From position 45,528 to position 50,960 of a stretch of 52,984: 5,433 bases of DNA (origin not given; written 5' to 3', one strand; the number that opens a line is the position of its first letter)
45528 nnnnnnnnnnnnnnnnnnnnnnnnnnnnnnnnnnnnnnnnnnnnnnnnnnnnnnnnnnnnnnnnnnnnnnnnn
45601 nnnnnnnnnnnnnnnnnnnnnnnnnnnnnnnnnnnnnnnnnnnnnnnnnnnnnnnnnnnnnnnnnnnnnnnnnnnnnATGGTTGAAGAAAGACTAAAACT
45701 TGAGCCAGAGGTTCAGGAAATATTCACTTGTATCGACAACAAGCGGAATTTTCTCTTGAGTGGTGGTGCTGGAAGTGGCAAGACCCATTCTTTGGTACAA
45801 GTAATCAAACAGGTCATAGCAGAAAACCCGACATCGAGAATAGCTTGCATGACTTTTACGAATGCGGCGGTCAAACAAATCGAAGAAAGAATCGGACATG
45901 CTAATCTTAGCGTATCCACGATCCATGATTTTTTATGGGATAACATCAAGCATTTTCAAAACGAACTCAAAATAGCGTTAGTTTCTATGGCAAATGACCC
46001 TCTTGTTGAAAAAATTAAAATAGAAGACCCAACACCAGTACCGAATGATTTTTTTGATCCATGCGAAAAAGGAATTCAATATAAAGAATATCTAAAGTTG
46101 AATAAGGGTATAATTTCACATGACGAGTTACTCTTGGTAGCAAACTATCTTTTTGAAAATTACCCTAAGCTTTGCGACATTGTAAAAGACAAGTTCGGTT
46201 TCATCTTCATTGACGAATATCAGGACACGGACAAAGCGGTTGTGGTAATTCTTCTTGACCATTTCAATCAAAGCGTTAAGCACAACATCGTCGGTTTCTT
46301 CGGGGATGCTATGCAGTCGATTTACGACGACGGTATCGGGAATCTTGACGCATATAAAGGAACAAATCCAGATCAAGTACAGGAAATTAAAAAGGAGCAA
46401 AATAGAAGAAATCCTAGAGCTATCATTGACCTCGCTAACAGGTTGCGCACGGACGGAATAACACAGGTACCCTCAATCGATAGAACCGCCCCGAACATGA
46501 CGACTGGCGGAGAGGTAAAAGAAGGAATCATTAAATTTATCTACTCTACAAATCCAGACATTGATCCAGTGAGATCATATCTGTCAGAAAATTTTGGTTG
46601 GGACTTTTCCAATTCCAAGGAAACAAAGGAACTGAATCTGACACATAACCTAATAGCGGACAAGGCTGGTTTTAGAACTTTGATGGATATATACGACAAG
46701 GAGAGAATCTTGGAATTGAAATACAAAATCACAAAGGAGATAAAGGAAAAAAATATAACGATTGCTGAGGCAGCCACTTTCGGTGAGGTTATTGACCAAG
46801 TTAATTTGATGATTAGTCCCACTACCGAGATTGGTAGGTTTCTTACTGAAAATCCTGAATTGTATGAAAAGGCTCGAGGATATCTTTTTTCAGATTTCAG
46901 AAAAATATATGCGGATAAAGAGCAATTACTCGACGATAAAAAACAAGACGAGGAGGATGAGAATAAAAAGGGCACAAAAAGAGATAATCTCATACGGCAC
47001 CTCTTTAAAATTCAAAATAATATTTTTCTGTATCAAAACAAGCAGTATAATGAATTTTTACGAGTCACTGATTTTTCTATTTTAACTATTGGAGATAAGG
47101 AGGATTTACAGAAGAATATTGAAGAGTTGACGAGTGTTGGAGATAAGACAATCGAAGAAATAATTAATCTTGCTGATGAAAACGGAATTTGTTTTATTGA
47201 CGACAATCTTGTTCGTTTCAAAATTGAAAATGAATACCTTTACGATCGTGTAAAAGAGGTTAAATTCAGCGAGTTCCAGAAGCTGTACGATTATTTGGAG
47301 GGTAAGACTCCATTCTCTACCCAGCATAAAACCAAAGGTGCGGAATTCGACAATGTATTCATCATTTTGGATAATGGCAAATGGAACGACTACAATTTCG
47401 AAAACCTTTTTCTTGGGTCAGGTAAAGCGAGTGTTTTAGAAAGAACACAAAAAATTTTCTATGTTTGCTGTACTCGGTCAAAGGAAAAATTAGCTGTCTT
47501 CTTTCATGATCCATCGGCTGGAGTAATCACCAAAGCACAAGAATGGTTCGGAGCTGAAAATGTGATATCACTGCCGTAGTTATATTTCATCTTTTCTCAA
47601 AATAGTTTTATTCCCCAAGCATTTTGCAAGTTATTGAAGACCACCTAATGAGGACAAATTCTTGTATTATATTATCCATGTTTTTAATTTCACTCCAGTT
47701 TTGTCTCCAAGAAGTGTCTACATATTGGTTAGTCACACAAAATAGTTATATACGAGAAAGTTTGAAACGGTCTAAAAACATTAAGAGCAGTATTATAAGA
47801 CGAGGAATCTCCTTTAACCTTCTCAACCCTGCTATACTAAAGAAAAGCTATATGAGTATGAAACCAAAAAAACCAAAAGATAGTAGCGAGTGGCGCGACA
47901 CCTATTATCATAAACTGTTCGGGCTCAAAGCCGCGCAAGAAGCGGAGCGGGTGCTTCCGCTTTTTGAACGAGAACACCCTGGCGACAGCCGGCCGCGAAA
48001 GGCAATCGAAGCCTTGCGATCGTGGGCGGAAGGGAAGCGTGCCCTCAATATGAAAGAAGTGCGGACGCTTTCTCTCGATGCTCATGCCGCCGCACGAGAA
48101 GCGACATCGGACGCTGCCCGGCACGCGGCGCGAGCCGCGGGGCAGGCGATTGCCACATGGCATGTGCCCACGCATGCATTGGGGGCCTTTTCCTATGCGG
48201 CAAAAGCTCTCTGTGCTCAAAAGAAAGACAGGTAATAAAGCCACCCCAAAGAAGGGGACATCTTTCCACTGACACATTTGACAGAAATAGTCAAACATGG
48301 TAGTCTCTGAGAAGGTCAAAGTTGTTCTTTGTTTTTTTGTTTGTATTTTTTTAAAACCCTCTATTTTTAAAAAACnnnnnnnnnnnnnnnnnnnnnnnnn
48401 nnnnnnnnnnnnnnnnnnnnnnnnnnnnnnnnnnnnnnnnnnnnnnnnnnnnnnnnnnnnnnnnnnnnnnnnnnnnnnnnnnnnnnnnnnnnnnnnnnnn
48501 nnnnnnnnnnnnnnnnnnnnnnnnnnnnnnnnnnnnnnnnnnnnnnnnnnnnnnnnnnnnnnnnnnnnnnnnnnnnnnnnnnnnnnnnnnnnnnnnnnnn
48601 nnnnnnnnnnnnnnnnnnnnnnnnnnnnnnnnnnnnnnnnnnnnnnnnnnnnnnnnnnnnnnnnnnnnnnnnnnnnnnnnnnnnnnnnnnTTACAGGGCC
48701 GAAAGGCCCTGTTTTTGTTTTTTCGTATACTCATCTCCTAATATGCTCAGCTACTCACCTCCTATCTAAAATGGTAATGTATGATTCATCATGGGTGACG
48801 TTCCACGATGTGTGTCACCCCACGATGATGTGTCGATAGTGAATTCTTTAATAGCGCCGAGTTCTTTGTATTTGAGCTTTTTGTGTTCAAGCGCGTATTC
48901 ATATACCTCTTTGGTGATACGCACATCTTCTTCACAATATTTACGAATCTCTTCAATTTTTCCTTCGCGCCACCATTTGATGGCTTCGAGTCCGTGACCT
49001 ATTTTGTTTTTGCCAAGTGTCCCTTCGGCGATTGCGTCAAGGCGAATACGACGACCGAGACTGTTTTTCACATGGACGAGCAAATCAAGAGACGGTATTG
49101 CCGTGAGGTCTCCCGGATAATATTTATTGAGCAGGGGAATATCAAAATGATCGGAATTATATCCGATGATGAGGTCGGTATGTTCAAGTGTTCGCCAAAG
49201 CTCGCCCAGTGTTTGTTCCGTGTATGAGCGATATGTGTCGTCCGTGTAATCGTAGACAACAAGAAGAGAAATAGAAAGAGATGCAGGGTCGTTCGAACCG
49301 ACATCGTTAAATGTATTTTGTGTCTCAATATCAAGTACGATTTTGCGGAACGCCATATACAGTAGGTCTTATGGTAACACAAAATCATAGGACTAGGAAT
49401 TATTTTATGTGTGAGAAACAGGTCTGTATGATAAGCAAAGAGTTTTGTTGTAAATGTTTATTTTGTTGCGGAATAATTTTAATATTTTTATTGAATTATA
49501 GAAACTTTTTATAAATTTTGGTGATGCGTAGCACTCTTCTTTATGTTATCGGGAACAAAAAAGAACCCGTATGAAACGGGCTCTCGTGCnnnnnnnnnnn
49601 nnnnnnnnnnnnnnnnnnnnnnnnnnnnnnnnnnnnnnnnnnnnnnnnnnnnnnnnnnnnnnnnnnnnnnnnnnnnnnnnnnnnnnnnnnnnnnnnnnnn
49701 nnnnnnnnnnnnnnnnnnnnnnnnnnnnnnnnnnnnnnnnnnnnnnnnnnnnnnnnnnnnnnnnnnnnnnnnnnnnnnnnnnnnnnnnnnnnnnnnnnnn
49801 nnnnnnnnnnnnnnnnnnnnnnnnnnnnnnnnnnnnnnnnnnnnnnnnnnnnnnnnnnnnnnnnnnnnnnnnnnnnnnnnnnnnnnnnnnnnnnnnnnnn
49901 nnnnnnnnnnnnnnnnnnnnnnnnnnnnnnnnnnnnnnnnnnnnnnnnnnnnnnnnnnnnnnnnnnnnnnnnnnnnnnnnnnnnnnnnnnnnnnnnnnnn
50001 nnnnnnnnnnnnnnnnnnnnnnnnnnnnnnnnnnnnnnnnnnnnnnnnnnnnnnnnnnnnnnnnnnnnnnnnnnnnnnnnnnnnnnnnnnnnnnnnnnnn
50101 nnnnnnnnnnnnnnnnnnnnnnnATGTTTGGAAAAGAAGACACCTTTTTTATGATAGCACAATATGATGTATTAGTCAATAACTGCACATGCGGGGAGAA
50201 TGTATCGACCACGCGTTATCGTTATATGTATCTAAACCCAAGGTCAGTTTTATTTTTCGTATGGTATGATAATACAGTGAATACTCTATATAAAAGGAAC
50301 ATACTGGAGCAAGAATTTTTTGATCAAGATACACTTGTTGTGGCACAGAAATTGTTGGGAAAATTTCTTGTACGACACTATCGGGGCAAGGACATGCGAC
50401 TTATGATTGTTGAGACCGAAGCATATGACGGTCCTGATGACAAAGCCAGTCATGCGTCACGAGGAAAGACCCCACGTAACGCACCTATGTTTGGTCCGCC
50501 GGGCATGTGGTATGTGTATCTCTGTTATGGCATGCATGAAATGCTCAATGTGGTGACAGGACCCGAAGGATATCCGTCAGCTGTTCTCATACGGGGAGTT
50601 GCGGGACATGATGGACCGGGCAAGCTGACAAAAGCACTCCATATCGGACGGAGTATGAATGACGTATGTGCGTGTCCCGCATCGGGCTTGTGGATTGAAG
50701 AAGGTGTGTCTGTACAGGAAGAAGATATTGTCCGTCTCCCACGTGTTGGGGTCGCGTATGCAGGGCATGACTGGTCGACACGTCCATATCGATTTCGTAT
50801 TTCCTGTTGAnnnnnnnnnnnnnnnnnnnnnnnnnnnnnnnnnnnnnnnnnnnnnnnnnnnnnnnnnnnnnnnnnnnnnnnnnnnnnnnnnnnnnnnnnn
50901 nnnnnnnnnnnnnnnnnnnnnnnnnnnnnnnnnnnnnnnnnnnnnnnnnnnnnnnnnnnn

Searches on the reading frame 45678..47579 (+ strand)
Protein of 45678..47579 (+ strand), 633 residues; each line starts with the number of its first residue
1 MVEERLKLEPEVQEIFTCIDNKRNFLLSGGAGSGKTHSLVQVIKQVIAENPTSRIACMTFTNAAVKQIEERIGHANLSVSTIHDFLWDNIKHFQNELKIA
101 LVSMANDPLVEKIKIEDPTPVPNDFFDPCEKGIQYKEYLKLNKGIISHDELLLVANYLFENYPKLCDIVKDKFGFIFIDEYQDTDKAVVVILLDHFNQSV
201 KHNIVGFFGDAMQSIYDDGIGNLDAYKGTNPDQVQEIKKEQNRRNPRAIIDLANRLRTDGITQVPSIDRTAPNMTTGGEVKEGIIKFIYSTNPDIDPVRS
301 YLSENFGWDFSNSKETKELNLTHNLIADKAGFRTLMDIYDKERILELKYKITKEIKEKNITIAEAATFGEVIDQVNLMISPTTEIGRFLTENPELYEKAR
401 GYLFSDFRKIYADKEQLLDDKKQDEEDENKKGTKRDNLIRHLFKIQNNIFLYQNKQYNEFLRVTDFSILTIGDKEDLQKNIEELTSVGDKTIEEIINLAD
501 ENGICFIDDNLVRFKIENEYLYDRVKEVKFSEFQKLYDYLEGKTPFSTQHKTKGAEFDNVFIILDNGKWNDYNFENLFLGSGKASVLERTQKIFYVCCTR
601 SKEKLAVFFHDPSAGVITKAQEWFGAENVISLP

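Call 65: search_protein_families(library=pfam, proteins=[window:45678-47579:+])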
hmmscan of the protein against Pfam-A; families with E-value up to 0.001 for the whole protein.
window:45678-47579:+ (633 aa): 7 families
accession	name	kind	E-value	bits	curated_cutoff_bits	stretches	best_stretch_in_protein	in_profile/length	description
PF00580.27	UvrD-helicase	-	1.2e-20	74.7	23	2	11-98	4-98/271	UvrD/REP helicase N-terminal domain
PF13245.12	AAA_19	-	3.8e-18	66.4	25.1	1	21-216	10-131/134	AAA domain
PF01443.25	Viral_helicase1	-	1.1e-08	35.6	21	0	536-607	171-226/228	Viral superfamily 1 RNA helicase core domain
PF13361.12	UvrD_C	-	3.6e-07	30.4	25.6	1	331-609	175-347/350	UvrD-like helicase C-terminal domain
PF13604.12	AAA_30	-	1.6e-06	28.4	27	1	21-88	17-81/191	AAA domain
PF13086.12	AAA_11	-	3.5e-05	24.2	27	1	14-74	9-74/257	AAA domain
PF02562.22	PhoH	-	0.001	19.1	27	0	14-85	11-78/205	PhoH-like protein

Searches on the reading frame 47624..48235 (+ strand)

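Call 65: search_protein_families(library=pfam, proteins=[window:47624-48235:+])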
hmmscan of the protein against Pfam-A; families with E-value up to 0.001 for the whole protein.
window:47624-48235:+ (203 aa): 1 family
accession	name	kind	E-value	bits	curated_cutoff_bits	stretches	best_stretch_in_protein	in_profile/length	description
PF21805.3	Imm5_like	-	6.7e-31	107.3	25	1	103-202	15-112/129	Imm-5 like putative immunity protein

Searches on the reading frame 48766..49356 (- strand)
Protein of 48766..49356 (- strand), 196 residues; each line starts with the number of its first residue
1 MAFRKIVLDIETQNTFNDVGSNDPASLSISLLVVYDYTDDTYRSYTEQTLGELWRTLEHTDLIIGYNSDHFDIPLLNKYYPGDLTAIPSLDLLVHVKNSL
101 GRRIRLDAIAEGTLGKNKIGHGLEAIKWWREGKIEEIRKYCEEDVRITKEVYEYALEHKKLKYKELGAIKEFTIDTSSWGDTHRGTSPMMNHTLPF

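Call 65: search_protein_families(library=pfam, proteins=[window:48766-49356:-])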
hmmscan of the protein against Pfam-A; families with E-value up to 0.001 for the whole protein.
window:48766-49356:- (196 aa): 2 families
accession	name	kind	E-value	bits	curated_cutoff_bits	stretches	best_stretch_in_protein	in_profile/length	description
PF13482.12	RNase_H_2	-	1e-09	39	22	1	8-155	3-164/165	RNase_H superfamily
PF10108.15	DNA_pol_B_exo2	-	3.8e-07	30.4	24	1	102-152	119-170/213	Predicted 3'-5' exonuclease related to the exonuclease domain of PolB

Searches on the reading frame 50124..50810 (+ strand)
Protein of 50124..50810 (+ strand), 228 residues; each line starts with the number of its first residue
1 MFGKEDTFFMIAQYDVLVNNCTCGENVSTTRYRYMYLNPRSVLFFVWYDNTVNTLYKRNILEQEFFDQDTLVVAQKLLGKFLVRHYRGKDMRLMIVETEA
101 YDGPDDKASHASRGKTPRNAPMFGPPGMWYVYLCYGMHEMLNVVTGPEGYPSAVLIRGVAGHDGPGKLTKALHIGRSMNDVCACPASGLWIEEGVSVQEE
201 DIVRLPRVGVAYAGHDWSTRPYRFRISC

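Call 72: search_protein_families(library=pfam, proteins=[window:50124-50810:+])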
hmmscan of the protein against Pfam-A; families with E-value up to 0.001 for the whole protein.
window:50124-50810:+ (228 aa): 1 family
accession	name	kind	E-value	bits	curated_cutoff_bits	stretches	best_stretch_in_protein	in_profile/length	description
PF02245.21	Pur_DNA_glyco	-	1.2e-53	181.6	27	2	64-159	1-94/181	Methylpurine-DNA glycosylase (MPG)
